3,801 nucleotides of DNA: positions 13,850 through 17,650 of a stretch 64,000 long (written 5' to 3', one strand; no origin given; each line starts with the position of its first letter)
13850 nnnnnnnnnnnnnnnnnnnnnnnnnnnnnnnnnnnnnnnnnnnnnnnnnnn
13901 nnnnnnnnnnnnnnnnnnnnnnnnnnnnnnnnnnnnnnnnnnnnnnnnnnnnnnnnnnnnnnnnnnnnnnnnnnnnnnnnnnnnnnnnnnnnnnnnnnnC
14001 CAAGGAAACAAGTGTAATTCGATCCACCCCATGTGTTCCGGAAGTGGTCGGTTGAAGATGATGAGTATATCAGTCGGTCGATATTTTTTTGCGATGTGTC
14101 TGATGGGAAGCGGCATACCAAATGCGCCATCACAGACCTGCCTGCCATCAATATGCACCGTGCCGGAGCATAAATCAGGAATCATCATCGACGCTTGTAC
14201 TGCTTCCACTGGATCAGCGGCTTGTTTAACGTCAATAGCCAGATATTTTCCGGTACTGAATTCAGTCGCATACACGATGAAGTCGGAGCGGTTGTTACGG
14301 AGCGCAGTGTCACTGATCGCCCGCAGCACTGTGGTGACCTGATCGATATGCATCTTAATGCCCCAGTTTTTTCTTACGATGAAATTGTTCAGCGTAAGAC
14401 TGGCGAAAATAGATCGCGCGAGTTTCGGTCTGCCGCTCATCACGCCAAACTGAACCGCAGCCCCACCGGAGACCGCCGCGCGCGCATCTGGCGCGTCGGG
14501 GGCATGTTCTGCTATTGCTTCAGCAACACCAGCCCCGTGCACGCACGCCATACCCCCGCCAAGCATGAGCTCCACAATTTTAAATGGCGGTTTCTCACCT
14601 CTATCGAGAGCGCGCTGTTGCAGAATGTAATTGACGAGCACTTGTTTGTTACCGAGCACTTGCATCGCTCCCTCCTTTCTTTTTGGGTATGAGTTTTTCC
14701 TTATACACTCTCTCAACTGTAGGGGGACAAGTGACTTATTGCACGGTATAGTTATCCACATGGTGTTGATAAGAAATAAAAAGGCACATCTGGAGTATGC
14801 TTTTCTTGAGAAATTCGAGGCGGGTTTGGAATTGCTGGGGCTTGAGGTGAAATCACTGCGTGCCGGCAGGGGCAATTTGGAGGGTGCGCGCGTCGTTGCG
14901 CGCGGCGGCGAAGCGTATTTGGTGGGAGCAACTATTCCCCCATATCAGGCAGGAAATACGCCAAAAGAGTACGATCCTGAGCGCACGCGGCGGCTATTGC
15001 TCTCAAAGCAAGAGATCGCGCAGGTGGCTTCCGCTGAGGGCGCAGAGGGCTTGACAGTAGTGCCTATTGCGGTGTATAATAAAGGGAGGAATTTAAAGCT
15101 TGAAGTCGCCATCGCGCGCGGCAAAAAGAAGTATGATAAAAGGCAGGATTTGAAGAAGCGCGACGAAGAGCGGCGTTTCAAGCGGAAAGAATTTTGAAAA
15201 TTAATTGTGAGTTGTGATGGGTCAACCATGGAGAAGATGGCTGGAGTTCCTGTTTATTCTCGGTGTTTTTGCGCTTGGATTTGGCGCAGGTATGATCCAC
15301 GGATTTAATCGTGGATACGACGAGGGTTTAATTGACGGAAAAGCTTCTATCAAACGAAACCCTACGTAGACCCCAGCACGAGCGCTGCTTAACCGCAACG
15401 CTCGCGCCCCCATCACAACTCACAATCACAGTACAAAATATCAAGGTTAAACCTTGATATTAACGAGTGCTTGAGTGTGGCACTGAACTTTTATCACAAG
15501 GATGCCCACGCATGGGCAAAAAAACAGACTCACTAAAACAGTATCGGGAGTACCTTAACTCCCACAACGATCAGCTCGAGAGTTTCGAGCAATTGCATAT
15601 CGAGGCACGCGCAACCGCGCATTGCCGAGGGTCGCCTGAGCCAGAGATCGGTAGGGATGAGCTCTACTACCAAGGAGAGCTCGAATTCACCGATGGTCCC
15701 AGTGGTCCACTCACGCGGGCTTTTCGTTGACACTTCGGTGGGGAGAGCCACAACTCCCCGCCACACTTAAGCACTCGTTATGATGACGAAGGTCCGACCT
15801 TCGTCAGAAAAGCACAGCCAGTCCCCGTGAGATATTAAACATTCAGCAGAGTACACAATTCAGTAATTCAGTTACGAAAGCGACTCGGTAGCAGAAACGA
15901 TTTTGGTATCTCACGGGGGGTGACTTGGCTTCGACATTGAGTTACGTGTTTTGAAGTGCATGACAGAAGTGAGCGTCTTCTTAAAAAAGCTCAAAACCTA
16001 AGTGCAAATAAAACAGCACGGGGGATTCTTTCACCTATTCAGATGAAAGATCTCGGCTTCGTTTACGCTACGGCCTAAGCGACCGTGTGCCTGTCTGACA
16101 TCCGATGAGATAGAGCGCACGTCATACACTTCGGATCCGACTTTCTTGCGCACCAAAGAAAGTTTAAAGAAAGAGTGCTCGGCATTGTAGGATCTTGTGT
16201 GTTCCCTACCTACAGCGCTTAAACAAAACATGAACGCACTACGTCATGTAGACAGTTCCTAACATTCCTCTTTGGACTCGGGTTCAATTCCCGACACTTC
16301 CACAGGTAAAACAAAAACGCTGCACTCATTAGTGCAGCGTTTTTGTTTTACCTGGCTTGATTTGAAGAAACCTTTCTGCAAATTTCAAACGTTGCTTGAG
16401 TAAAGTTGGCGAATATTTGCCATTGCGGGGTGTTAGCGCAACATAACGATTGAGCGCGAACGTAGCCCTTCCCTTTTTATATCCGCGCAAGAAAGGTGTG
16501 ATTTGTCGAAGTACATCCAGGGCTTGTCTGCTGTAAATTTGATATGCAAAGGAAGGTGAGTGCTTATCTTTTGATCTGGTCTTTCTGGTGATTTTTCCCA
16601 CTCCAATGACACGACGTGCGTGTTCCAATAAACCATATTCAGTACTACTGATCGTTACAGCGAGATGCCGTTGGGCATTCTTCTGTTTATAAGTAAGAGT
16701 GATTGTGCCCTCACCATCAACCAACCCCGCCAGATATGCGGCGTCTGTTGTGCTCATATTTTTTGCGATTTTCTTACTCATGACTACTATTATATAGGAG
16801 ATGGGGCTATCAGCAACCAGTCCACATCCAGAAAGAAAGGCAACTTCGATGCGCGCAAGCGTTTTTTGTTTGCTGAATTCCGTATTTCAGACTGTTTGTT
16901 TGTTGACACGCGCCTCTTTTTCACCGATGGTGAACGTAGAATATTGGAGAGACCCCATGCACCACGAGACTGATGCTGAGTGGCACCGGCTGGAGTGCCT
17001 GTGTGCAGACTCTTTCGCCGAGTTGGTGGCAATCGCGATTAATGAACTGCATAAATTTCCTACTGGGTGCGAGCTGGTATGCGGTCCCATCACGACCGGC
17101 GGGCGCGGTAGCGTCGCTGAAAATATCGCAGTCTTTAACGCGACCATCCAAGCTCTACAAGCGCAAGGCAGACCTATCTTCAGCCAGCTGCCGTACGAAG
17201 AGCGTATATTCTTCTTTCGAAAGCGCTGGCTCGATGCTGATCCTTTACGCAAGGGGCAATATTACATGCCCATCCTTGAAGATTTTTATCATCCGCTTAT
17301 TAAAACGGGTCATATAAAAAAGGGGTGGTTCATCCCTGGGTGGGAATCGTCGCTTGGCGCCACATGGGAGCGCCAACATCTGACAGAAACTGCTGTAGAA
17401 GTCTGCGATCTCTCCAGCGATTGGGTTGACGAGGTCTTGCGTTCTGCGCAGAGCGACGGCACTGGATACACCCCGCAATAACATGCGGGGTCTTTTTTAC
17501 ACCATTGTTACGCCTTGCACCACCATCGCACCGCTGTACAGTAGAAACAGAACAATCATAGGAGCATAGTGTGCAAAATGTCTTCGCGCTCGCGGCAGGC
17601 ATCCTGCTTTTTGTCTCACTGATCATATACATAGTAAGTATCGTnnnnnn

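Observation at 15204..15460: Mini-cassette with perfect 18-bp terminal inverted repeats encoding a 50-aa hydrophobic peptide, inserted between smpB and ssrA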

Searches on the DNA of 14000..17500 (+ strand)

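Call 6: search_rna_families(source=window, start=14000, end=17500, threshold=evalue, max_evalue=1)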
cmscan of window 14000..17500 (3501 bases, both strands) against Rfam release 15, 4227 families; matches with E-value up to 1: 6.
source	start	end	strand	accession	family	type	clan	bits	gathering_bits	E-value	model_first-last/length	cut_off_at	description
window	15916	16305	+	RF00023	tmRNA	Gene;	CL00001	112.3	47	2.6e-44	1-374/374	no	transfer-messenger RNA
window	16269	16348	+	RF00506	Thr_leader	Cis-reg; leader;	-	30.3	55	0.0063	1-118/118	no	Threonine operon leader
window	16302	16355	-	RF03498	mir-3145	Gene; miRNA;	-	28.4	98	0.011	1-84/84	no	mir-3145 microRNA precursor family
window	16303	16354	-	RF03996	mir-3012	Gene; miRNA;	-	25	90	0.15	1-68/68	no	mir-3012 microRNA precursor family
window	16303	16354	+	RF03325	mir-4872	Gene; miRNA;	-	23.7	58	0.1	13-65/76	no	mir-4872 microRNA precursor family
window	16313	16343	+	RF02503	Atu_C9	Gene; sRNA;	-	15.8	40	0.36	162-192/192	no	Rhizobiales sRNA Atu_C9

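Call 75: search_rna_families(sources=[L029, L031, L003, L005, L123, L020, L009, L010], threshold=evalue, max_evalue=0.1)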
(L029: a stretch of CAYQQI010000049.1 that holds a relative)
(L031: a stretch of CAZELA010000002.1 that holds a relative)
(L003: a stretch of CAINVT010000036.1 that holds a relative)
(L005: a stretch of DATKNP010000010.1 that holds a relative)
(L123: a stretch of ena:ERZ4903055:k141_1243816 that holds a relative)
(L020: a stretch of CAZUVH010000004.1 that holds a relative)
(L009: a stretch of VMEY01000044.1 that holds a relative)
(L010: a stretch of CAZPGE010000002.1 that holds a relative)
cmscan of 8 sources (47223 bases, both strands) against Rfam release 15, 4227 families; matches with E-value up to 0.1: 11.
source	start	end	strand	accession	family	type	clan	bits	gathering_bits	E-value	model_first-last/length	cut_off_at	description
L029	4701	5088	+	RF00023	tmRNA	Gene;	CL00001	138.8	47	2.1e-54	1-374/374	no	transfer-messenger RNA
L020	4856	5247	+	RF00023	tmRNA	Gene;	CL00001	137.7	47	6.1e-54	1-374/374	no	transfer-messenger RNA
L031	3913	4301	+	RF00023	tmRNA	Gene;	CL00001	128.2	47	6.3e-50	1-374/374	no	transfer-messenger RNA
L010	3504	3906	+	RF00023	tmRNA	Gene;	CL00001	128.2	47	6.5e-50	1-374/374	no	transfer-messenger RNA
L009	3489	3891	+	RF00023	tmRNA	Gene;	CL00001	120.2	47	1.5e-46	1-374/374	no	transfer-messenger RNA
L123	1890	2280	+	RF00023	tmRNA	Gene;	CL00001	110.2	47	2.5e-42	1-374/374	no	transfer-messenger RNA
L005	3850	4242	+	RF00023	tmRNA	Gene;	CL00001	99.8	47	6.7e-38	1-374/374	no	transfer-messenger RNA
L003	4013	4402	+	RF00023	tmRNA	Gene;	CL00001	87.9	47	6.9e-33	1-374/374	no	transfer-messenger RNA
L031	4271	4350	+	RF04321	tmRNA_permuted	Gene;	-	31.6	47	0.0092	33-105/213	no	permuted transfer-messenger RNA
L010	3874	3962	+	RF04321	tmRNA_permuted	Gene;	-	29.7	47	0.026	31-107/213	no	permuted transfer-messenger RNA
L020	5216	5381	+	RF04321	tmRNA_permuted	Gene;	-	29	47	0.037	32-106/213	no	permuted transfer-messenger RNA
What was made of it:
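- Tried and rejected: Known RNA family: Rfam at E <= 1 over 14000-17500 (call 6) and at E <= 0.1 over eight related loci (call 75) gave only tmRNA plus sub-threshold chance-level hits.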

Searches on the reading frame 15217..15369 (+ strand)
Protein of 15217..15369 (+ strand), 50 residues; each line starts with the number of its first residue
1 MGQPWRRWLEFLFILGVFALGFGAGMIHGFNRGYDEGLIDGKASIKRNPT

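Call 12: search_protein_families(library=pfam, proteins=[window:15217-15366:+], max_evalue=1)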
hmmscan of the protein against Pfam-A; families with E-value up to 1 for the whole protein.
seq(50 aa): 2 families
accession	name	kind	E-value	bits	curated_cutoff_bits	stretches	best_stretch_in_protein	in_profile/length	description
PF14990.11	DUF4516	-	0.051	13.7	27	1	2-29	4-30/46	Domain of unknown function (DUF4516)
PF09811.14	Yae1_N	-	0.054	13.6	27.5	1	33-44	1-12/39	Essential protein Yae1, N terminal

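Call 22: find_encoding_contigs(protein=window:15217-15369:+, flank=4000, max_places=10)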
Protein window:15217-15369:+ (50 aa): 1 contig read that carries it; 1 place shown.
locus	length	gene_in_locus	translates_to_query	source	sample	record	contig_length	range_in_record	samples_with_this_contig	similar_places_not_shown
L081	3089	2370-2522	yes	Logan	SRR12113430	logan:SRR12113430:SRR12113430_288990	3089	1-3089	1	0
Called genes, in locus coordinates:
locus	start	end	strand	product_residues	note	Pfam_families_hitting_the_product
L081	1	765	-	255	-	?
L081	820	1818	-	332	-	PF01734:Patatin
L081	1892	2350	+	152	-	PF01668:SmpB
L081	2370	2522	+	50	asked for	-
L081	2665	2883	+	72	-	-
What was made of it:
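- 15217..15369 (+): ORF1: 50 codons, one TM helix plus a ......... motif; translation unproven. It was called as a gene in a Logan assembly of the same organism (call 22).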

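Call 31: search_protein_representatives(protein=window:15217-15366:+)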
Query: 50 residues. Proteins with E-value up to 0.001 (for the whole library): 6; up to 1e-10: 1; up to 1e-30: 0. The best 6 are listed.
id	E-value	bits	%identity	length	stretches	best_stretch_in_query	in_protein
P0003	3.9e-28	111.6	100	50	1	1-50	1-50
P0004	1.3e-07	47.4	46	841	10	22-45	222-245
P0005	1.1e-06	44.5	42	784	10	18-49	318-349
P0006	1.0e-05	41.5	41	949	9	18-49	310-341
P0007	4.0e-05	39.6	47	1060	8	19-45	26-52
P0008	6.6e-04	35.8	43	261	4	20-49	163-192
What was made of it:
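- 15217..15369 (+): No homologue among 1.84 billion representatives (call 31).
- On Type I toxin-antitoxin (hok/sok-like): No homologue in 1.84 billion representatives (call 31).
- Cassette 1 has no SD and no homologue (call 31). No homologues, so conservation cannot be judged (call 31). ORF1 is an orphan (call 31).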

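Call 49: search_protein_families(library=pfam, proteins=[P0004, P0005, P0007, P0008], max_evalue=0.01)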
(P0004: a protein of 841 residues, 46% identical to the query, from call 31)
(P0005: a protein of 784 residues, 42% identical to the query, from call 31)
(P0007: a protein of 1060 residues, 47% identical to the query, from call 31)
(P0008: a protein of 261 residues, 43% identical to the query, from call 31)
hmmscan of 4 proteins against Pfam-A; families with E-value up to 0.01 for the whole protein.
P0004 (841 aa): 3 families
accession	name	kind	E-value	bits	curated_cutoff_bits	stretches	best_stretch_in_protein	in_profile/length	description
PF09811.14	Yae1_N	-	1.6e-26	92.1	27.5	3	414-449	2-37/39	Essential protein Yae1, N terminal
PF13306.12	LRR_5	-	8.9e-14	51.9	27.7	1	482-557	15-87/127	BspA type Leucine rich repeat region (6 copies)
PF21471.3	Reelin_subrepeat-B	-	0.0025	18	27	1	614-654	40-81/127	Reelin subrepeat B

P0005 (784 aa): 1 family
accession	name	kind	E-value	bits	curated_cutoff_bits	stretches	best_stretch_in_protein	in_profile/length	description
PF09811.14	Yae1_N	-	1.3e-20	73.2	27.5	3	197-234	1-38/39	Essential protein Yae1, N terminal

P0007 (1060 aa): 5 families
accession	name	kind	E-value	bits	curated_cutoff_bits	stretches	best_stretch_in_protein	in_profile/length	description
PF13306.12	LRR_5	-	8.2e-108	355.9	27.7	4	874-999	2-124/127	BspA type Leucine rich repeat region (6 copies)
PF09811.14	Yae1_N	-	9.9e-11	41.6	27.5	0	124-156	1-33/39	Essential protein Yae1, N terminal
PF13855.12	LRR_8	-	7.4e-08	32.5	27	0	895-933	13-52/61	Leucine rich repeat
PF02368.24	Big_2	-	0.00019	21.8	22.8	1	604-659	14-70/79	Bacterial Ig-like domain (group 2)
PF22359.2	Big-like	-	0.0012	19.5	27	1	627-655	5-33/48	Bacterial Ig-like domain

P0008 (261 aa): 1 family
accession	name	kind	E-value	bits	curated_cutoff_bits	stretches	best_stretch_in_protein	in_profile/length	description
PF09811.14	Yae1_N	-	8.8e-10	38.6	27.5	2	128-161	1-34/39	Essential protein Yae1, N terminal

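Call 68: search_protein_families(library=phrogs, proteins=[window:15217-15366:+], max_evalue=0.01)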
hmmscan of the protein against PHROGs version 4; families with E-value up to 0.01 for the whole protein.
seq(50 aa): 2 families
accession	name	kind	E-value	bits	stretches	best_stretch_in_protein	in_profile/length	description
phrog_33993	-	unknown function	0.00052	21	1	8-41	3-37/55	-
phrog_26748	-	unknown function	0.0052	17.5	1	8-44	3-37/54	-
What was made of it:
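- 15217..15369 (+): Weak hits to Yae1_N (E 0.05, call 12) and phrog_33993 (E 5e-4, call 68).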

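Call 69: search_dna_similar(query=window:15217-15366:+, collection=phages, mode=protein, max_evalue=1, max_rows=20)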
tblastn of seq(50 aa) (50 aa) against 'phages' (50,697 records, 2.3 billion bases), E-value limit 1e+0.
No match.
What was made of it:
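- Tried and rejected: ORF1 homologues: HMMER against 1.84 billion representatives found only itself and repeat proteins sharing a GYxxGxxDG (Yae1_N) motif (calls 31, 49). tblastn against phages gave none (call 69).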

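Call 71: search_protein_families(library=padloc, proteins=[window:15217-15366:+], max_evalue=0.01)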
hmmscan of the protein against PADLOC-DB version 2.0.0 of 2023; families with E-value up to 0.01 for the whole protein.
seq(50 aa): 0 families
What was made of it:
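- On Type I toxin-antitoxin (hok/sok-like): PADLOC gives none (call 71).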

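Call 79: find_related_loci(query=window:15217-15366:+, collection=viral_contigs, flank=3000)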
Query seq(50 aa) (50 aa) in viral_contigs; peptide patterns used: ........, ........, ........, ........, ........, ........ (x = any residue, [..] = any of these).
28 stretches matched a pattern; 1 encode a relative of the query (tblastn E <= 1e-3); 1 distinct loci.
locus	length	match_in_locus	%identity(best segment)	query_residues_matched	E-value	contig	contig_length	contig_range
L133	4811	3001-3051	71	25-41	1e-5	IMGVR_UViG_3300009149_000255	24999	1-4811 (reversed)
